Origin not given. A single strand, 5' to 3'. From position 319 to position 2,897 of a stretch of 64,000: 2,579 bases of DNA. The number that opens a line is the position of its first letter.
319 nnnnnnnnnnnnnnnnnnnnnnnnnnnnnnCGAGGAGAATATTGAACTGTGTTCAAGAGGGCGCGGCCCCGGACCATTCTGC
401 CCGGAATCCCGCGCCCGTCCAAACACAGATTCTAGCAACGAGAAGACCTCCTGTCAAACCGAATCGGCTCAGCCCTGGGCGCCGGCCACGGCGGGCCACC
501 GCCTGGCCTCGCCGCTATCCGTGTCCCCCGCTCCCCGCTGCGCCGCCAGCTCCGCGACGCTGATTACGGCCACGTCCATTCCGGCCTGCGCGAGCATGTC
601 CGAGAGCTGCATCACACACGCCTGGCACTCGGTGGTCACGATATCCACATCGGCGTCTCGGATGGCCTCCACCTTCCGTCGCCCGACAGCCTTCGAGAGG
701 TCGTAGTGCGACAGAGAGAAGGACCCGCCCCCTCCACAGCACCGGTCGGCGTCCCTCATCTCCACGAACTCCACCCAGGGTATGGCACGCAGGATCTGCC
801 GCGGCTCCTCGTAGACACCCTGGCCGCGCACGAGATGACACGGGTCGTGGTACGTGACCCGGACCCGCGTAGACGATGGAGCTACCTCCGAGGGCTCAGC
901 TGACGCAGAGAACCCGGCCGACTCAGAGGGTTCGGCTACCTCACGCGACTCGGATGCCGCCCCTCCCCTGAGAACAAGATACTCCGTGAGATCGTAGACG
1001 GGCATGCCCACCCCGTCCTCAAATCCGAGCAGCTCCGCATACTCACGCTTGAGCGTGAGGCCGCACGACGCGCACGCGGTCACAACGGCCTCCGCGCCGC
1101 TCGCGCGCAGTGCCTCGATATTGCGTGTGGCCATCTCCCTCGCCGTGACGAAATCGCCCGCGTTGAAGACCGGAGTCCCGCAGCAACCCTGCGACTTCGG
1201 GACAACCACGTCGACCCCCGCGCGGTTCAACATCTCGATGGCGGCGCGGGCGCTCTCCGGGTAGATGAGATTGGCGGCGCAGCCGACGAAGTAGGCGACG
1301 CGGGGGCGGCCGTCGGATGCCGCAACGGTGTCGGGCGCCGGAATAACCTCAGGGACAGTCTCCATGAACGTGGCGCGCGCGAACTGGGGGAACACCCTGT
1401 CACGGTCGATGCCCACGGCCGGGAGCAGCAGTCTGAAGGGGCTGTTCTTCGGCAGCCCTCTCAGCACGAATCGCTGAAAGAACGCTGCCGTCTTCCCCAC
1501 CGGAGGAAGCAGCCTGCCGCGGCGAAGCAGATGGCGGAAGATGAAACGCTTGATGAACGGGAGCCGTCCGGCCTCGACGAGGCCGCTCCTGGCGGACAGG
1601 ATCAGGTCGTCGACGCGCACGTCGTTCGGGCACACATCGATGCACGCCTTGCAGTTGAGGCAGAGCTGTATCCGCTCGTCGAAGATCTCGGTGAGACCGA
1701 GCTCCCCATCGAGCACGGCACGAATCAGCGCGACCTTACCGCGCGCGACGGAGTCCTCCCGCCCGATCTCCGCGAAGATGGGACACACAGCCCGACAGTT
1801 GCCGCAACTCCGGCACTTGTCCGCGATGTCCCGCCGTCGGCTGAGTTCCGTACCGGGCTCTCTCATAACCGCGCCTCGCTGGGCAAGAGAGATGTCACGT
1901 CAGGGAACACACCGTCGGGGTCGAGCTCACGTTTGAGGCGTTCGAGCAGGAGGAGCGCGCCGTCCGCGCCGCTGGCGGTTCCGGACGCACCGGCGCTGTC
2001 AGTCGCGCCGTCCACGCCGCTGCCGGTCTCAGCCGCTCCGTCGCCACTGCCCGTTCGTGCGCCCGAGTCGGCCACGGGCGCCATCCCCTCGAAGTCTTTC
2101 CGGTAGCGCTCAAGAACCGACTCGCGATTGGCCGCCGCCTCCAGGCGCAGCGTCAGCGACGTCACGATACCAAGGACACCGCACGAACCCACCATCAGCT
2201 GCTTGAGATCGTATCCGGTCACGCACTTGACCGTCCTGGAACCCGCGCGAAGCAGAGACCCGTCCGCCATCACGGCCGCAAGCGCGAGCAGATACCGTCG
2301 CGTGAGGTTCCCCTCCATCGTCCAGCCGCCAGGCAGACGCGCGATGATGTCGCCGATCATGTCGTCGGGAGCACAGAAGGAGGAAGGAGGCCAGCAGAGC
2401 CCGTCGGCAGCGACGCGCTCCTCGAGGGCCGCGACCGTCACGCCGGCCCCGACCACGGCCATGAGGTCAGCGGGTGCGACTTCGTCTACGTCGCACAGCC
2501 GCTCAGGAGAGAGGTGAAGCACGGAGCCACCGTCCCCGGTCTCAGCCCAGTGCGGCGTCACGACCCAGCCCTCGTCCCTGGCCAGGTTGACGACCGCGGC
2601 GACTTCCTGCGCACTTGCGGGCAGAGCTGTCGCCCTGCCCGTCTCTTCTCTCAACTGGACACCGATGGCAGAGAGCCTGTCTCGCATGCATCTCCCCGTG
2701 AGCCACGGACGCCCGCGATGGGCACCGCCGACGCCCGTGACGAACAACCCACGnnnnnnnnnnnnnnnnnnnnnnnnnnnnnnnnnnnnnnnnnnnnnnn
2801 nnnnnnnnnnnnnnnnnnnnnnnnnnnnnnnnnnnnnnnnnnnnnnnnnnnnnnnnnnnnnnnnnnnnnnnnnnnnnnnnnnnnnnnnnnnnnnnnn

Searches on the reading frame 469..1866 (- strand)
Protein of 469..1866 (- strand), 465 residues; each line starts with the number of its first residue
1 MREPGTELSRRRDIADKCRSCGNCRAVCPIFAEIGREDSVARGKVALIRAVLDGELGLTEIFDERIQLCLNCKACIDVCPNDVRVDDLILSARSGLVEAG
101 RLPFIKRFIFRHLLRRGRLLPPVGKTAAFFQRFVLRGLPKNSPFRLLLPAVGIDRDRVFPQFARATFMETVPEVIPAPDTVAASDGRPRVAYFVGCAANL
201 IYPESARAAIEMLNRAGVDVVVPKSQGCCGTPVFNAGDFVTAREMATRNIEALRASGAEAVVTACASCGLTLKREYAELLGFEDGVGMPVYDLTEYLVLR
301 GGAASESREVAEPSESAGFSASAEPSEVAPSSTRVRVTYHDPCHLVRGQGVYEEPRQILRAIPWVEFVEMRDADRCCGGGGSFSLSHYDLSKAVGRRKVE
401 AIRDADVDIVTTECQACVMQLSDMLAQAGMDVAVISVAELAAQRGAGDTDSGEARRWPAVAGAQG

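Call 56: search_protein_families(library=pfam, max_evalue=0.00001, proteins=[window:469-1866:-])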
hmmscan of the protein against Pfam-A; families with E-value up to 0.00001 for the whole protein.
window:469-1866:- (465 aa): 5 families
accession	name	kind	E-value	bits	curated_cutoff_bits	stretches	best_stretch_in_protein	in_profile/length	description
PF02754.22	CCG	-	4.8e-42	142.4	20.6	2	337-421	1-84/85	Cysteine-rich domain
PF13183.11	Fer4_8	-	2.4e-11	44.4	27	1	15-83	2-68/68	4Fe-4S dicluster domain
PF13534.11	Fer4_17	-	4.2e-08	34.1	22.2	1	17-83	1-60/61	4Fe-4S dicluster domain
PF13237.11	Fer4_10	-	7.8e-08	32.6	25.5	0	14-30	5-21/53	4Fe-4S dicluster domain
PF12838.12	Fer4_7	-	1.1e-06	29.5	27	1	17-82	1-51/52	4Fe-4S dicluster domain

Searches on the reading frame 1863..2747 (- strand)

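Call 56: search_protein_families(library=pfam, max_evalue=0.00001, proteins=[window:1863-2747:-])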
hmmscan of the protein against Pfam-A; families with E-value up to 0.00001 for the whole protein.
window:1863-2747:- (294 aa): 1 family
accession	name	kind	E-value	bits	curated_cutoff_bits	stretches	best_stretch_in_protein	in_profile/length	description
PF01565.28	FAD_binding_4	-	9e-14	51.8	26.4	1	39-168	3-138/139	FAD binding domain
